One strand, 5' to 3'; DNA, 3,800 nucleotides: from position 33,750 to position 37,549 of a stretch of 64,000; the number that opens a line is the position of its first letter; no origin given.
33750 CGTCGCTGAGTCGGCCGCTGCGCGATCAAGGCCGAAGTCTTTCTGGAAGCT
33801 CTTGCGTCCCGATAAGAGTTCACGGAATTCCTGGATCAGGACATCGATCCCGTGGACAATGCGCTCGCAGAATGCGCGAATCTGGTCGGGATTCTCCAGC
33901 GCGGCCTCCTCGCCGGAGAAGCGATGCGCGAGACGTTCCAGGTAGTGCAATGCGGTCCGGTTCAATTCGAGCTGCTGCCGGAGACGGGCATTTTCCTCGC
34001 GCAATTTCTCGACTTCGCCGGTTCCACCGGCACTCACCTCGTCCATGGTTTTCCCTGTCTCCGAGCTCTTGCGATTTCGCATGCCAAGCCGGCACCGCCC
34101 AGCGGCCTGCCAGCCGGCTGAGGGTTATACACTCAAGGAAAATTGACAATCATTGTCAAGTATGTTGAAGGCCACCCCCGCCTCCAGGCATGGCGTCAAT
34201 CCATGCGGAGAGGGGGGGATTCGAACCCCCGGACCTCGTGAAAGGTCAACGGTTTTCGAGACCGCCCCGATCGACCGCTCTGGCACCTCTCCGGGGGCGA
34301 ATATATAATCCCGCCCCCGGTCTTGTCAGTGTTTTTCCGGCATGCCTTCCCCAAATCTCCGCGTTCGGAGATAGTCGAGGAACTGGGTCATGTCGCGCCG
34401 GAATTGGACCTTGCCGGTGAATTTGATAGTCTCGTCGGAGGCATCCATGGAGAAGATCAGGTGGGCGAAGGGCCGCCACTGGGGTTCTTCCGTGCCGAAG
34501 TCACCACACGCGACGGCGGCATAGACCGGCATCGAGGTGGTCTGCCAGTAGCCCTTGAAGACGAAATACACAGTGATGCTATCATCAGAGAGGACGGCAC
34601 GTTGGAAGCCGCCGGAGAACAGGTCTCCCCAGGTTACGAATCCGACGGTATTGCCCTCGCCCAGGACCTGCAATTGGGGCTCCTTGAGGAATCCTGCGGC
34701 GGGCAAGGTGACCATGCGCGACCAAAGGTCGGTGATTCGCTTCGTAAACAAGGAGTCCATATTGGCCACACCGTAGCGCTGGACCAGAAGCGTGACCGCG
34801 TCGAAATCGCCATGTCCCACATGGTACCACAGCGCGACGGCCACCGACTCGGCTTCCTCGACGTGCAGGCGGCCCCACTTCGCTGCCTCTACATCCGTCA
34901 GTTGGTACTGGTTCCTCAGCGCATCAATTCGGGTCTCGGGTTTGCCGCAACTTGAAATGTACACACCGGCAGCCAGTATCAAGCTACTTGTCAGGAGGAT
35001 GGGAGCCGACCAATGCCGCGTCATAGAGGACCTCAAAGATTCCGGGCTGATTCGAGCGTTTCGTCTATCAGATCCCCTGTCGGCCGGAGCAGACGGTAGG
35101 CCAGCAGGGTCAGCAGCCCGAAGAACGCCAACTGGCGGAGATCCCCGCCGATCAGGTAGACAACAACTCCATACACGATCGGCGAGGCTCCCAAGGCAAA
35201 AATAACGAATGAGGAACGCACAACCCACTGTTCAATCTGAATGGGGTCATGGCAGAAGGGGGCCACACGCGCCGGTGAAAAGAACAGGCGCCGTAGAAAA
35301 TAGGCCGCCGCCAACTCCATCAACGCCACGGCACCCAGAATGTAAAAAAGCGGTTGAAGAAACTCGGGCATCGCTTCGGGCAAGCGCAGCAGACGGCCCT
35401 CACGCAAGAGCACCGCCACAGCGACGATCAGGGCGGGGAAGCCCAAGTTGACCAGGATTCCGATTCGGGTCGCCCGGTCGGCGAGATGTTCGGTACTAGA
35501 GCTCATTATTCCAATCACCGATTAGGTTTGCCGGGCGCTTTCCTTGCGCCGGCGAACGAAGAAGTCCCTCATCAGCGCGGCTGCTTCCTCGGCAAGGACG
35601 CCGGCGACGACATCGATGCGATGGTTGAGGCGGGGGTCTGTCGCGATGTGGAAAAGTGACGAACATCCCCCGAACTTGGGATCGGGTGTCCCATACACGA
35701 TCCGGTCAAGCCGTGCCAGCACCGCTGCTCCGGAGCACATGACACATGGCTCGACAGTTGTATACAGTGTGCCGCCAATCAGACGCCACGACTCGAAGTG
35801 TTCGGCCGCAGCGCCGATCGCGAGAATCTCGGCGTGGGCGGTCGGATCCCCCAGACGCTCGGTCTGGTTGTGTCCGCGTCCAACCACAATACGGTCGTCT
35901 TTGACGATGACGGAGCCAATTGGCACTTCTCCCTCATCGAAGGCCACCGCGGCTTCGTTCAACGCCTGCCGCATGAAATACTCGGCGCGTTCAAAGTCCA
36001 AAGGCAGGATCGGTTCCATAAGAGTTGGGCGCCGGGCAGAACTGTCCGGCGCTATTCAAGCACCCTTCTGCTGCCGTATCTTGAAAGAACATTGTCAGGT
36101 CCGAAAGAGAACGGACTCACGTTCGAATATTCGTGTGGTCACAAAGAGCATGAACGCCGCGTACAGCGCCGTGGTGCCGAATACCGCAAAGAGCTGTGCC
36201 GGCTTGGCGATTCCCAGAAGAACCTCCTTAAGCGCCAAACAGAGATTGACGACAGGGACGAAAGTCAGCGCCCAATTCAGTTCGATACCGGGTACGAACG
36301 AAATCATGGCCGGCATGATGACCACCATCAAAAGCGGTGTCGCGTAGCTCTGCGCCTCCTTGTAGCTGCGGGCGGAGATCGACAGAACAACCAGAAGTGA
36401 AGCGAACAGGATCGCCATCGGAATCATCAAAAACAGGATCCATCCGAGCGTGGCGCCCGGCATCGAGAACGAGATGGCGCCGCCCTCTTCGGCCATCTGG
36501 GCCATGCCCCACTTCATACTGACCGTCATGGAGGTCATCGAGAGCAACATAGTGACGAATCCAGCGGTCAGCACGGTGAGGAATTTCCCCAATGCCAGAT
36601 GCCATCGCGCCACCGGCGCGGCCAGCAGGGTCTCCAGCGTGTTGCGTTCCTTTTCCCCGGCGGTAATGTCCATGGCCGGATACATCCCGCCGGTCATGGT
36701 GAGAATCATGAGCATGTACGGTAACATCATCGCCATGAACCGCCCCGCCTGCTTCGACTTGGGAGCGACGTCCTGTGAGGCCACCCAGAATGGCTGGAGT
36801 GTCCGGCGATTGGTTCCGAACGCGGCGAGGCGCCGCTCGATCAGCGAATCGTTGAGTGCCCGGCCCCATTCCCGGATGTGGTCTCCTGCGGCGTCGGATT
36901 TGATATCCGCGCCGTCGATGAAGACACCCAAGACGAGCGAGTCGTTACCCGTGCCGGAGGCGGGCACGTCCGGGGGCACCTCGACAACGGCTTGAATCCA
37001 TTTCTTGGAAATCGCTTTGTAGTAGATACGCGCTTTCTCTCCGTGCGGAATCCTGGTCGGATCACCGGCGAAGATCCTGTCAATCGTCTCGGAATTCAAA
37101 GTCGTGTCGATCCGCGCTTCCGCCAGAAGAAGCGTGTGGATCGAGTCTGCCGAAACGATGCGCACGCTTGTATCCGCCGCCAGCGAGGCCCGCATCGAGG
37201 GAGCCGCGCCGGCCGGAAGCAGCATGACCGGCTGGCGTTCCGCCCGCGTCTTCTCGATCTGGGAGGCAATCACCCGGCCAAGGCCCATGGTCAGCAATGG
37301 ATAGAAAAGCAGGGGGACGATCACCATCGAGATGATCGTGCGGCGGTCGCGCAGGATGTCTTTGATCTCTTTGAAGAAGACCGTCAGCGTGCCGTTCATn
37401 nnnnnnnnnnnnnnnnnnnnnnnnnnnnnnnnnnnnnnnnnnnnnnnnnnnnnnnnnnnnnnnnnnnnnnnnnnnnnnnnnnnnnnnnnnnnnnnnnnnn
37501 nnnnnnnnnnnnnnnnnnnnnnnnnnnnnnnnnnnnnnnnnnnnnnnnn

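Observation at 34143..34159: Perfect 17-bp palindrome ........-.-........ upstream of the first T6SS-operon gene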

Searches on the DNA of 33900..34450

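Call 64: search_rna_families(source=window, start=33900, end=34450, threshold=evalue, max_evalue=1)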
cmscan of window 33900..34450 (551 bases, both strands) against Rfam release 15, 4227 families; matches with E-value up to 1: 3.
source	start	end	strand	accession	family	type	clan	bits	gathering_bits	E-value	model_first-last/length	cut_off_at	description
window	34206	34292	-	RF00005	tRNA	Gene; tRNA;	CL00001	46.7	29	7.1e-09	1-71/71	no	tRNA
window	34206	34257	+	RF04351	Plastid-psbl-rps4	Cis-reg;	-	41.1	68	2.4e-07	1-53/53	no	Plastid-psbl-rps4 3UTR RNA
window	34172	34301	-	RF02223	sX4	Gene; sRNA;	-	30.9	70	0.00011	1-167/167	no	Proteobacterial sRNA sX4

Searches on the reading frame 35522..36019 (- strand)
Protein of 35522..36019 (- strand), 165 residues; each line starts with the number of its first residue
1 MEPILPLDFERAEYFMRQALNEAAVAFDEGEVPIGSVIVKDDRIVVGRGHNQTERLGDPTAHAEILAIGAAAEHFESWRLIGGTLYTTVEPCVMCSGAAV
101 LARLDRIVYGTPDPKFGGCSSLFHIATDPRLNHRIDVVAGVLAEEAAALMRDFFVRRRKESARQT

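Call 9: search_protein_families(library=pfam, proteins=[window:35522-36019:-])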
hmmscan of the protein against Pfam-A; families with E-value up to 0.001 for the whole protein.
window:35522-36019:- (165 aa): 2 families
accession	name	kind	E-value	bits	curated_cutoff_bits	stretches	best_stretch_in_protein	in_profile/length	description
PF14437.12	MafB19-deam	-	8.2e-32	110.5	27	1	13-158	4-142/142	MafB19-like deaminase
PF00383.29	dCMP_cyt_deam_1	-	3.5e-27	94.7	25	1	11-111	3-102/102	Cytidine and deoxycytidylate deaminase zinc-binding region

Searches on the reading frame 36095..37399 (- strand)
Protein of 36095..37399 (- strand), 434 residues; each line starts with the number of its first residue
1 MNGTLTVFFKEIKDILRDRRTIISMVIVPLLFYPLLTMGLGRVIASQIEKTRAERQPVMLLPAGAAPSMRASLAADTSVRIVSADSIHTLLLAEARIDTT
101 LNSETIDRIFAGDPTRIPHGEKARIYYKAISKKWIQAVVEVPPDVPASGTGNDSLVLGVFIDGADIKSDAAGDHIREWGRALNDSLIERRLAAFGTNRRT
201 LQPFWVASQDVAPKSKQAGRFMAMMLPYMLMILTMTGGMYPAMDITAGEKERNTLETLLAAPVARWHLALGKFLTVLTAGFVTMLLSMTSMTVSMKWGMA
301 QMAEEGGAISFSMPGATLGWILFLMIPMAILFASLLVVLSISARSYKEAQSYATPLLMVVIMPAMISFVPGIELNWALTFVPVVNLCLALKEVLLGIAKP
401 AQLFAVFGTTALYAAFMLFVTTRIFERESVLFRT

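Call 9: search_protein_families(library=pfam, proteins=[window:36095-37399:-])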
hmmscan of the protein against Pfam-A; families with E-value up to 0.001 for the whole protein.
window:36095-37399:- (434 aa): 3 families
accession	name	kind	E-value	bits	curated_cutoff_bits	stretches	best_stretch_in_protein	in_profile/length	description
PF12679.13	ABC2_membrane_2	-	4.7e-24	85.6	27.2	1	6-429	2-282/283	ABC-2 family transporter protein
PF12698.13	ABC2_membrane_3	-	7.6e-23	81.6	31.6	1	20-420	2-344/347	ABC-2 family transporter protein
PF12730.13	ABC2_membrane_4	-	2.3e-07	31.4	27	1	215-333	41-159/179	ABC-2 family transporter protein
